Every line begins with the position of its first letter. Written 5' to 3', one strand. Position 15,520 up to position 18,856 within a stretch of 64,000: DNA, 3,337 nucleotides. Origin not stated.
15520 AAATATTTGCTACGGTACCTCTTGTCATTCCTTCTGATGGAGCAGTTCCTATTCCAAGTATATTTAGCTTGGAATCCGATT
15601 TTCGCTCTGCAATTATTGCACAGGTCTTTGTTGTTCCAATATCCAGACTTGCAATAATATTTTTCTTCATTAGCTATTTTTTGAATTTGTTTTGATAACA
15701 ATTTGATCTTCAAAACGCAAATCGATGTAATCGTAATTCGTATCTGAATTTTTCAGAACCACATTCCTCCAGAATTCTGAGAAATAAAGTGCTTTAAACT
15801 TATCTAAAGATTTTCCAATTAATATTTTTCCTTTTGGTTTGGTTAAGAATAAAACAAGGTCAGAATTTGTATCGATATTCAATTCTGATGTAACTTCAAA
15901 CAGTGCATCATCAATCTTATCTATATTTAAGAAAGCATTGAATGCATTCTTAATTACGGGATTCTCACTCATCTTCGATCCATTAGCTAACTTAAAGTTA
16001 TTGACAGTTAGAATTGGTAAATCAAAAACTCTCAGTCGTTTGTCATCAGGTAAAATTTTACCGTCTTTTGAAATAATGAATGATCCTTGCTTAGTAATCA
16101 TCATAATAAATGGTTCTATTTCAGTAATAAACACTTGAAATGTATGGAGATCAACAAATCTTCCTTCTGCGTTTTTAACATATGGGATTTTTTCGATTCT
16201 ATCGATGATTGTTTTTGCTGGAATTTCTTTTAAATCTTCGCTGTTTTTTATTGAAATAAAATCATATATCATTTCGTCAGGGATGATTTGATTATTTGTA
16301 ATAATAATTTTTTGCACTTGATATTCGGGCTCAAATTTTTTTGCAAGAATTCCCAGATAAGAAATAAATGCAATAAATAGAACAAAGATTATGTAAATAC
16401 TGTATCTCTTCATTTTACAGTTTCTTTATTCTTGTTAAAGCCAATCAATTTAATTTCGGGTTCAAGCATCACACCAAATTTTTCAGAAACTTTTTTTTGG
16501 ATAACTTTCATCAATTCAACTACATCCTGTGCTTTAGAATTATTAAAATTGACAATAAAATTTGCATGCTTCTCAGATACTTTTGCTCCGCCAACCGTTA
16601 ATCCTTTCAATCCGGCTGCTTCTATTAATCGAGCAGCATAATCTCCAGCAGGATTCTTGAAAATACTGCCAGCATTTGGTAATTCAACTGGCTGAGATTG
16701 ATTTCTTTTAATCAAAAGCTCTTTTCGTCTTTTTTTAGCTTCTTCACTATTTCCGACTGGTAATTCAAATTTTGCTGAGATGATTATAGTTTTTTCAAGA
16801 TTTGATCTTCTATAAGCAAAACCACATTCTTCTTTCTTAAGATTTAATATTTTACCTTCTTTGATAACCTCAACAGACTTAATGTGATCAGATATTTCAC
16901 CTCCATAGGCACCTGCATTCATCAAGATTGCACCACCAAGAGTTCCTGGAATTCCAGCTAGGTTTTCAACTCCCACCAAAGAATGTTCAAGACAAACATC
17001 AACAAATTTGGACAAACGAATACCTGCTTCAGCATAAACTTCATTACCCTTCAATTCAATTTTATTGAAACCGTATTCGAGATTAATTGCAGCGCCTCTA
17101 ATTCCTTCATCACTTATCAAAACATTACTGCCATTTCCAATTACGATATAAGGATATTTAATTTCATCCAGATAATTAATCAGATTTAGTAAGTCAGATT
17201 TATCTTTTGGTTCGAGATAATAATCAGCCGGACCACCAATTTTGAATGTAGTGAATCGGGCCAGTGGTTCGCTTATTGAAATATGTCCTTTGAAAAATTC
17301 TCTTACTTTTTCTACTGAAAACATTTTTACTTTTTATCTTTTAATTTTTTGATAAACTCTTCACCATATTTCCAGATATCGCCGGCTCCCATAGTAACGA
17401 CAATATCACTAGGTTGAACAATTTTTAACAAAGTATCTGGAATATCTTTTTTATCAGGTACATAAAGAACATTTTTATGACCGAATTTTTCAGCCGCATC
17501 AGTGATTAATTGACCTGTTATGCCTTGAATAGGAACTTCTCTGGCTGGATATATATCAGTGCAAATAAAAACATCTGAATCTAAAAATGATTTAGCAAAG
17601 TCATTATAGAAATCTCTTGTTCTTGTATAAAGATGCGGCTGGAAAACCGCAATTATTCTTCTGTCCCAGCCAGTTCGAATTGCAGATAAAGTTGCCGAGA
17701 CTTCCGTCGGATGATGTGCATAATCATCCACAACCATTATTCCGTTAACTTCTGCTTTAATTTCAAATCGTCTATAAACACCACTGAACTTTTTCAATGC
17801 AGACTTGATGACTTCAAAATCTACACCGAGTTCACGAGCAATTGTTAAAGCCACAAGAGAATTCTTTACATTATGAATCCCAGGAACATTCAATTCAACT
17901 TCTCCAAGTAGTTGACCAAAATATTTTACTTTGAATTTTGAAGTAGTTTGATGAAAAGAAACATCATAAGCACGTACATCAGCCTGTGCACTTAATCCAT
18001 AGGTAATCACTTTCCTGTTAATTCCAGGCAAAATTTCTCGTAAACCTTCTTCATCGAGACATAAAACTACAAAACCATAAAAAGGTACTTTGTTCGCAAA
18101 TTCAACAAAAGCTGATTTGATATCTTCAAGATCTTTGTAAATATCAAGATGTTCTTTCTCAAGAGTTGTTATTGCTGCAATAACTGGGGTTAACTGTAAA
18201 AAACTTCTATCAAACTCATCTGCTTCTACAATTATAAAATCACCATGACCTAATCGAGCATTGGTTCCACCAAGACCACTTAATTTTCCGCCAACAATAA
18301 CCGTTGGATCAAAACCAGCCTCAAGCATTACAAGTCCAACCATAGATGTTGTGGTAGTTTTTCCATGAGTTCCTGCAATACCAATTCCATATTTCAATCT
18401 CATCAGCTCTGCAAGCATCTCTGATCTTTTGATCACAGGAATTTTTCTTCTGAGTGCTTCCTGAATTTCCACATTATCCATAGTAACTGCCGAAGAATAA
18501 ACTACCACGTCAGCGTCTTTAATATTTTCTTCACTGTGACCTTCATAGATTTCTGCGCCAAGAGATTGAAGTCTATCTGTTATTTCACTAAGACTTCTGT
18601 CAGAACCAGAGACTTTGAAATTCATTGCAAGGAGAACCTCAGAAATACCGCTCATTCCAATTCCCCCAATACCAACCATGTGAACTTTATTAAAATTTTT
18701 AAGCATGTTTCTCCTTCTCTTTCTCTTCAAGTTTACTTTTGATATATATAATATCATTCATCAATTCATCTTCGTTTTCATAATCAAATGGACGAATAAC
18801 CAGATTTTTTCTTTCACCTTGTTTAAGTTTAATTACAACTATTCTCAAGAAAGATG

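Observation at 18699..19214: Extra gene wedged between murG and murC in an otherwise canonical dcw cluster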

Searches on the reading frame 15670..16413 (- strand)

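Call 63: search_protein_families(library=pfam, proteins=[window:15670-16413:-], max_evalue=0.001)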
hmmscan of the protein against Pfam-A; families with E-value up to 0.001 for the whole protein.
window:15670-16413:- (247 aa): 1 family
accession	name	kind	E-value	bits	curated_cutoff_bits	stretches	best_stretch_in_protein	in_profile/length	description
PF08478.15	POTRA_1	-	1.1e-05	26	23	1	33-98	3-68/69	POTRA domain, FtsQ-type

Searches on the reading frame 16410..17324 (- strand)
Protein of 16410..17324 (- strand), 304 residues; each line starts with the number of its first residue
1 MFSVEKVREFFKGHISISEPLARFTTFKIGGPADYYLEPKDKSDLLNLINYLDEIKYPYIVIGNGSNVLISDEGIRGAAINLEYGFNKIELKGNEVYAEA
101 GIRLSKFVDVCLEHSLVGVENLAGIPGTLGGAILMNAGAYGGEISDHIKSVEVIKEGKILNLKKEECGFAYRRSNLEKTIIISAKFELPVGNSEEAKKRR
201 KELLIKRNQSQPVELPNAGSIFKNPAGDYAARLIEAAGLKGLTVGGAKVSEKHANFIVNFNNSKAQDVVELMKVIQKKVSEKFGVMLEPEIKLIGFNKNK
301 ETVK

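Call 4: search_protein_families(library=pfam, proteins=[window:16410-17324:-], max_evalue=1)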
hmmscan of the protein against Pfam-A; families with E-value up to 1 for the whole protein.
window:16410-17324:- (304 aa): 3 families
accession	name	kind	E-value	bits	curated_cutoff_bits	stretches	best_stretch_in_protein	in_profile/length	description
PF02873.21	MurB_C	-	1.1e-36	125.4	27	1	197-294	3-99/99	UDP-N-acetylenolpyruvoylglucosamine reductase, C-terminal domain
PF01565.28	FAD_binding_4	-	1.2e-21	77.3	26.4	1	34-159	2-135/139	FAD binding domain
PF21949.1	NoBody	-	0.13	13.1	27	1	183-222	8-47/68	Negative regulator of P-body association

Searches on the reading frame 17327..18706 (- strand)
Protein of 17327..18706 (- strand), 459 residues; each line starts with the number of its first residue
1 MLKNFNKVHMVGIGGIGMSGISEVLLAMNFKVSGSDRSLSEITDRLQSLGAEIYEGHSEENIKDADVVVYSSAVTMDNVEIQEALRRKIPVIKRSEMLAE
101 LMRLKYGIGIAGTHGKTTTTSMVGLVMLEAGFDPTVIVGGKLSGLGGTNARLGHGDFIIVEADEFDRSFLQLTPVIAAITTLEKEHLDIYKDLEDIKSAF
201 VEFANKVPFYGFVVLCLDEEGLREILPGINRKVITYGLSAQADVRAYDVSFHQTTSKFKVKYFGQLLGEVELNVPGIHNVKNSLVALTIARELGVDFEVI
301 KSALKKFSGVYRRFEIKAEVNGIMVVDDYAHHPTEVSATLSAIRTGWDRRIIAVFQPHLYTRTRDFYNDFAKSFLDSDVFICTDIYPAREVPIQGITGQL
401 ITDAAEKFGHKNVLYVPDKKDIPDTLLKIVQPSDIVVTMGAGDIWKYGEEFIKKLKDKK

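Call 4: search_protein_families(library=pfam, proteins=[window:17327-18706:-], max_evalue=1)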
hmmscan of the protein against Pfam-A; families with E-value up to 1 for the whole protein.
window:17327-18706:- (459 aa): 8 families
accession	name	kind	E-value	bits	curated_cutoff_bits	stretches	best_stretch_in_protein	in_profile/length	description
PF01225.30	Mur_ligase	-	6.9e-28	97.3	21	1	7-106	1-95/95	Mur ligase family, catalytic domain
PF08245.18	Mur_ligase_M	-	8.8e-27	94.8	24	1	110-289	1-199/200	Mur ligase middle domain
PF02875.26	Mur_ligase_C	-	6.7e-25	88.8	28.4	1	312-442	1-127/127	Mur ligase, glutamate ligase domain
PF21799.2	MurD-like_N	-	0.0027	18.4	27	1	10-92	5-87/88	Mur ligase MurD-like, N-terminal domain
PF03698.18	UPF0180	-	0.0047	17.5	25.4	1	37-99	7-67/77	Uncharacterised protein family (UPF0180)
PF12957.13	DUF3846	-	0.052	14.2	27.5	0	208-251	37-71/103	Domain of unknown function (DUF3846)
PF03807.23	F420_oxidored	-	0.12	13.4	21.6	1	8-71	2-66/94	NADP oxidoreductase coenzyme F420-dependent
PF13871.12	Helicase_C_4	-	0.15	12.3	30.5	1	30-96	126-187/271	C-terminal domain on Strawberry notch homologue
